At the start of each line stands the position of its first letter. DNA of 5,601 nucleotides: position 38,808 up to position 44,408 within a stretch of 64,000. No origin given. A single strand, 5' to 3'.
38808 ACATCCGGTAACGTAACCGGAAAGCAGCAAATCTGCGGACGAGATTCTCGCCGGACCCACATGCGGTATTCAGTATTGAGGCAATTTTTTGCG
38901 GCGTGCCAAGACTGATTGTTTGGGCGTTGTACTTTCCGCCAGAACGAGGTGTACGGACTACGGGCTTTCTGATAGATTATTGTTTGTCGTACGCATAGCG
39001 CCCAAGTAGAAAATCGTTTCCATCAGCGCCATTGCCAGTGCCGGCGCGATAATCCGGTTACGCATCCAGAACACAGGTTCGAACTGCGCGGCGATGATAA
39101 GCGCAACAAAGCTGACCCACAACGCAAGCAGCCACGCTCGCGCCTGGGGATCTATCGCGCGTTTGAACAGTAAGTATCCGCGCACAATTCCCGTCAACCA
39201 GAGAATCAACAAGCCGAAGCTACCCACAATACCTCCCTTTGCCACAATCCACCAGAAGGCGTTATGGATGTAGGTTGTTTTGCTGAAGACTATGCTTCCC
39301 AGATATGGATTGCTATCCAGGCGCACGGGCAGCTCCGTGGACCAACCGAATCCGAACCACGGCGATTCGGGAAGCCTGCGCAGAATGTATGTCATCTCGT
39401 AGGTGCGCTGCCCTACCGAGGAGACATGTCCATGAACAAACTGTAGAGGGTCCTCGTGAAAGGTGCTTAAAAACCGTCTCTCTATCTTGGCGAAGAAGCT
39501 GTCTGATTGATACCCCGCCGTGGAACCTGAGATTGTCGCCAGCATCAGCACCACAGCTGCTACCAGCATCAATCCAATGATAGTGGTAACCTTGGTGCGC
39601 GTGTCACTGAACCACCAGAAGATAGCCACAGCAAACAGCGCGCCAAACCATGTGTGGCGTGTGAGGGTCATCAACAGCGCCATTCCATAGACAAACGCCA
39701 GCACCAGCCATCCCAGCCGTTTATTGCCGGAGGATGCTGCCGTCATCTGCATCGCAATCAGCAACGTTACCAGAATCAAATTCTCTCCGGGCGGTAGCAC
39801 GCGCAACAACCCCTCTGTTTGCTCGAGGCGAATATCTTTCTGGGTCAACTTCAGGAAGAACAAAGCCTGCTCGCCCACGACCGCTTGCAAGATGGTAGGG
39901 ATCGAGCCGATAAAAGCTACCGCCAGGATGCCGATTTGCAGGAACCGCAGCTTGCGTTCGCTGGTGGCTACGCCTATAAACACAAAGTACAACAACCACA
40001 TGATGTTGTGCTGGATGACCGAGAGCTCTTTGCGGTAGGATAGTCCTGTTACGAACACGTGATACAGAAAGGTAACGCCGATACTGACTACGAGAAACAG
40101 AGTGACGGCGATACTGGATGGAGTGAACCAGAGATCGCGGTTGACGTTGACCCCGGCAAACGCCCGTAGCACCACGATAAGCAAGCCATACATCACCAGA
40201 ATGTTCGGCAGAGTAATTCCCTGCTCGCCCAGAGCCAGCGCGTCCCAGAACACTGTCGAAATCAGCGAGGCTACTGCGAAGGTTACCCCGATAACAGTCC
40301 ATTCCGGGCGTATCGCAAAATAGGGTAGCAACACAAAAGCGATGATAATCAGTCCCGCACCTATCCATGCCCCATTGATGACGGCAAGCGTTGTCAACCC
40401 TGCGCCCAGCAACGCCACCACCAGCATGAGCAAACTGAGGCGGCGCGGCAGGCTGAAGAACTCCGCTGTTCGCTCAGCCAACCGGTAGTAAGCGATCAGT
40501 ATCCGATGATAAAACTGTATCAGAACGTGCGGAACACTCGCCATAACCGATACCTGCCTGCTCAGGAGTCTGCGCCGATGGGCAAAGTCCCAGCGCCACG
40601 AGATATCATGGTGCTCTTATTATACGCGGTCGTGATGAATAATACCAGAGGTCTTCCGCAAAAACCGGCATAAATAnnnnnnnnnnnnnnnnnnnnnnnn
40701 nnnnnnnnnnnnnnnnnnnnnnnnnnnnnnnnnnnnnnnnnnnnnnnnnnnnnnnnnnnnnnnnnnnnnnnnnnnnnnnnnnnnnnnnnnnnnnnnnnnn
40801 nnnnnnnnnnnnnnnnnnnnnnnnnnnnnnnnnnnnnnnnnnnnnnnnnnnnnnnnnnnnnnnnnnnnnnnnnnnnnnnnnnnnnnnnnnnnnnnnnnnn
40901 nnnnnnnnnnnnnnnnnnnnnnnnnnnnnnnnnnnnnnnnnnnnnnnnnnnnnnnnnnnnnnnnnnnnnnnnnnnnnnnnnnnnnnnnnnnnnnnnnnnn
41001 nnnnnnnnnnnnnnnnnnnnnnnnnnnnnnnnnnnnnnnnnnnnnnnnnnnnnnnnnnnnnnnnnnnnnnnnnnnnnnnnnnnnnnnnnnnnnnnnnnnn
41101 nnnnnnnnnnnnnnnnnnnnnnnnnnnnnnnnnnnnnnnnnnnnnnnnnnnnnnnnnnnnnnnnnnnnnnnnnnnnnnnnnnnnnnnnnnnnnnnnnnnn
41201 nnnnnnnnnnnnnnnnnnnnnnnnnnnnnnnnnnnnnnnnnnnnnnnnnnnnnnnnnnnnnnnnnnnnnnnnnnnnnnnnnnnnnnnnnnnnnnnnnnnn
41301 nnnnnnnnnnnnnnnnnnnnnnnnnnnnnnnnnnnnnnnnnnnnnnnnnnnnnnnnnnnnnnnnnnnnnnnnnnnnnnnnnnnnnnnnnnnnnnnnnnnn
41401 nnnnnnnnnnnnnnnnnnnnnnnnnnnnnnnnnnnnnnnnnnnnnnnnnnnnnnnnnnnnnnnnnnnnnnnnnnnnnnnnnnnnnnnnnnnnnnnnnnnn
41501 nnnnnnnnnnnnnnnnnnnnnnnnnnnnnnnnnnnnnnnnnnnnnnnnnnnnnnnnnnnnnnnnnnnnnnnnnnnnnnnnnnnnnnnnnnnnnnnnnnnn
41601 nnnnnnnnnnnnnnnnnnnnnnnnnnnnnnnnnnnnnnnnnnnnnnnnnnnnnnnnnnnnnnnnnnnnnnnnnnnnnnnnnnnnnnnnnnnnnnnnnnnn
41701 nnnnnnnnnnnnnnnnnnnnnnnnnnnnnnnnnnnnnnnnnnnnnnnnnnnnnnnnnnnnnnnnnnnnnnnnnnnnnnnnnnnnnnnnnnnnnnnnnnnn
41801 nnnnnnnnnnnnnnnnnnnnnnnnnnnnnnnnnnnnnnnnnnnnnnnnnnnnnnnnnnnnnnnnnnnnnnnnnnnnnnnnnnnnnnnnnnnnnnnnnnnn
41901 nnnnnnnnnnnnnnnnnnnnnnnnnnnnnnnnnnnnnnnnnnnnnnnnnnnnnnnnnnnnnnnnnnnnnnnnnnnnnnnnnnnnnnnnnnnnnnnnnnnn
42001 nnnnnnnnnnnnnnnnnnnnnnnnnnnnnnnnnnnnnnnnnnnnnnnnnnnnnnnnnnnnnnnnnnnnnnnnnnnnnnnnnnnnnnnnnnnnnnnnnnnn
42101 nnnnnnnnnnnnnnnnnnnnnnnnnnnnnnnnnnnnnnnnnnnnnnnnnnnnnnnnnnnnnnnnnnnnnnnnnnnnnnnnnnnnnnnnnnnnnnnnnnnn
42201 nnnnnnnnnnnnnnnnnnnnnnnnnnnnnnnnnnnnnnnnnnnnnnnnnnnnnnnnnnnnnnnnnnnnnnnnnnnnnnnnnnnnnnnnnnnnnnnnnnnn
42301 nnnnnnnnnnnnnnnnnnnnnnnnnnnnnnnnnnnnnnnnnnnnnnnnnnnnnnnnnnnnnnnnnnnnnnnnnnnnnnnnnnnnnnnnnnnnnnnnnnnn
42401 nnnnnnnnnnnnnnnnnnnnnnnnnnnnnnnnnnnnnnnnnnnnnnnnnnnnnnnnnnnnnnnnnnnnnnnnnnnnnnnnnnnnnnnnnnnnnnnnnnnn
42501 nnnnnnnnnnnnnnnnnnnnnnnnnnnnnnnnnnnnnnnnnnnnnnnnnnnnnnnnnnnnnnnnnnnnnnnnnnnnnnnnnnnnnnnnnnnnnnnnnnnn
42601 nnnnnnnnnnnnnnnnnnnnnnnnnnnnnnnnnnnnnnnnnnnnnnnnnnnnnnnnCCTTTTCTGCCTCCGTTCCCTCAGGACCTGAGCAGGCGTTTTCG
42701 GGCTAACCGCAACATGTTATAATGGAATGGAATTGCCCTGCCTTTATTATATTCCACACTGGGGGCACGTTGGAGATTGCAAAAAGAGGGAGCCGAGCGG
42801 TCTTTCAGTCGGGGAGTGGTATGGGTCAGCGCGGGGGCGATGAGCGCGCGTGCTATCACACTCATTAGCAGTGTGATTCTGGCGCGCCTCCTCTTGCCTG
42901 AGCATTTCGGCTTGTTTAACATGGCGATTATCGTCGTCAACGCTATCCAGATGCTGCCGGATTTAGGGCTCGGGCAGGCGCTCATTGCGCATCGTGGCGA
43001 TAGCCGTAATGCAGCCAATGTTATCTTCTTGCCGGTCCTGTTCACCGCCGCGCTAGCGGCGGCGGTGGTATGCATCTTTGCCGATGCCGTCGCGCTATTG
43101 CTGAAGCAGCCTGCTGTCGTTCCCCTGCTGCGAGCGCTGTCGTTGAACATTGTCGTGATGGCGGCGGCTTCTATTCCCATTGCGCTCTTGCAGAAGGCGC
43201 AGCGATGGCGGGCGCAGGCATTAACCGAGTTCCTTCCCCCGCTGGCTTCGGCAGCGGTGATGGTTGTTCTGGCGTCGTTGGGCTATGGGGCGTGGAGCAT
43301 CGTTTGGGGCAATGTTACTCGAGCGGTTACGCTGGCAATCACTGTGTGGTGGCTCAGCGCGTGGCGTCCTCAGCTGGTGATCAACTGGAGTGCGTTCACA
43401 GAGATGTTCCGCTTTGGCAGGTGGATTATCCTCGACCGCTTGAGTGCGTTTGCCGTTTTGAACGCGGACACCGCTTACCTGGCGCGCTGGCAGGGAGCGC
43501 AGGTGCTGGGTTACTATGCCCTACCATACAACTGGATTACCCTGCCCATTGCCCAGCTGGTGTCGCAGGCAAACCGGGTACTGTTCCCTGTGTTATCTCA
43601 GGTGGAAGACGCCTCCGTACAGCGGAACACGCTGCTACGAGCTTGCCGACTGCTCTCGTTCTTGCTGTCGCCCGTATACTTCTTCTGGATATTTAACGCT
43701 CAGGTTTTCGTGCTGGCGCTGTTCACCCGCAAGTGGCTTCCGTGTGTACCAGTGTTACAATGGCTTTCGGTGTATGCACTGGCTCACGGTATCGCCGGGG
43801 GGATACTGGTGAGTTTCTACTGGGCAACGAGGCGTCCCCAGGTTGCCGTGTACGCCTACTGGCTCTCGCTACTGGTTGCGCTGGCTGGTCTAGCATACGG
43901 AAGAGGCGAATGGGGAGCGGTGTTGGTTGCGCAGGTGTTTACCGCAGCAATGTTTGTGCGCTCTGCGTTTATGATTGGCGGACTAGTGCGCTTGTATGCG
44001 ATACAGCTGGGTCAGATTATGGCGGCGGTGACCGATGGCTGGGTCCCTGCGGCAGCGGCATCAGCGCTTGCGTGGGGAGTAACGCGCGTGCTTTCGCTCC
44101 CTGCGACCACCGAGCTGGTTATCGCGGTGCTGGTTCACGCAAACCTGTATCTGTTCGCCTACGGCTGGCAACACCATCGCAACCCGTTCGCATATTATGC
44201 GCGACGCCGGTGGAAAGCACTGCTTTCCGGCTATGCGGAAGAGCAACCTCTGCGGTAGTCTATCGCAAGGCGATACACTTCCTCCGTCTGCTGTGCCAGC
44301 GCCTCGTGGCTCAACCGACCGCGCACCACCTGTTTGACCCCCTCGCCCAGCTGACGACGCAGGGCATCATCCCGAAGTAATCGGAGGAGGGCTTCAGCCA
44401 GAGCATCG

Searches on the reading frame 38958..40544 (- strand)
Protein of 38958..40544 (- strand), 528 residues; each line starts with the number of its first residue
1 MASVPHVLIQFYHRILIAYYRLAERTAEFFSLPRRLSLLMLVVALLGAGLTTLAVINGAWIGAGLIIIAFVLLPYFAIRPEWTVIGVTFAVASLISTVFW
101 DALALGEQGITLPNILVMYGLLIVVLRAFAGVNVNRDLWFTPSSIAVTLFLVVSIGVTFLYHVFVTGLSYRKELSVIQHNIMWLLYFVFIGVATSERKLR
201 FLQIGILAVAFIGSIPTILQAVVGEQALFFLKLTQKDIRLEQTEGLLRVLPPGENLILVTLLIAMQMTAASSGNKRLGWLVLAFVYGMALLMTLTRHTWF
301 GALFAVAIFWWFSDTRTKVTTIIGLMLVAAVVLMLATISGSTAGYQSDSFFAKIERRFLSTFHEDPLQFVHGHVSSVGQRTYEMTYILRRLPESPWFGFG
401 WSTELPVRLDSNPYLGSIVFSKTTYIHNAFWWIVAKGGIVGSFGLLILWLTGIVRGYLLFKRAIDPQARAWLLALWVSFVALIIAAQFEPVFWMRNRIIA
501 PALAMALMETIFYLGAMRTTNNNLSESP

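Call 46: search_protein_families(library=pfam, proteins=[window:38958-40544:-], max_evalue=0.00001)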
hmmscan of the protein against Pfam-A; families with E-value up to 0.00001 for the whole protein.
window:38958-40544:- (528 aa): 1 family
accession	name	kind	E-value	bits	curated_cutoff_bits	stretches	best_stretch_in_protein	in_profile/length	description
PF04932.20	Wzy_C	-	1.6e-12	47.9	31.7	1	282-445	2-148/149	O-Antigen ligase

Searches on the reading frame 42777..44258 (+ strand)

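Call 47: search_protein_families(library=pfam, proteins=[window:42777-44258:+], max_evalue=0.00001)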
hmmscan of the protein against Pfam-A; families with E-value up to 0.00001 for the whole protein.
window:42777-44258:+ (493 aa): 2 families
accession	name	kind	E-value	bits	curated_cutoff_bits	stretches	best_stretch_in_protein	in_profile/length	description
PF13440.11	Polysacc_synt_3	-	1.8e-64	218.3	23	1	34-325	1-293/293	Polysaccharide biosynthesis protein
PF01943.22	Polysacc_synt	-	1.5e-30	107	28.2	1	12-276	3-273/274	Polysaccharide biosynthesis protein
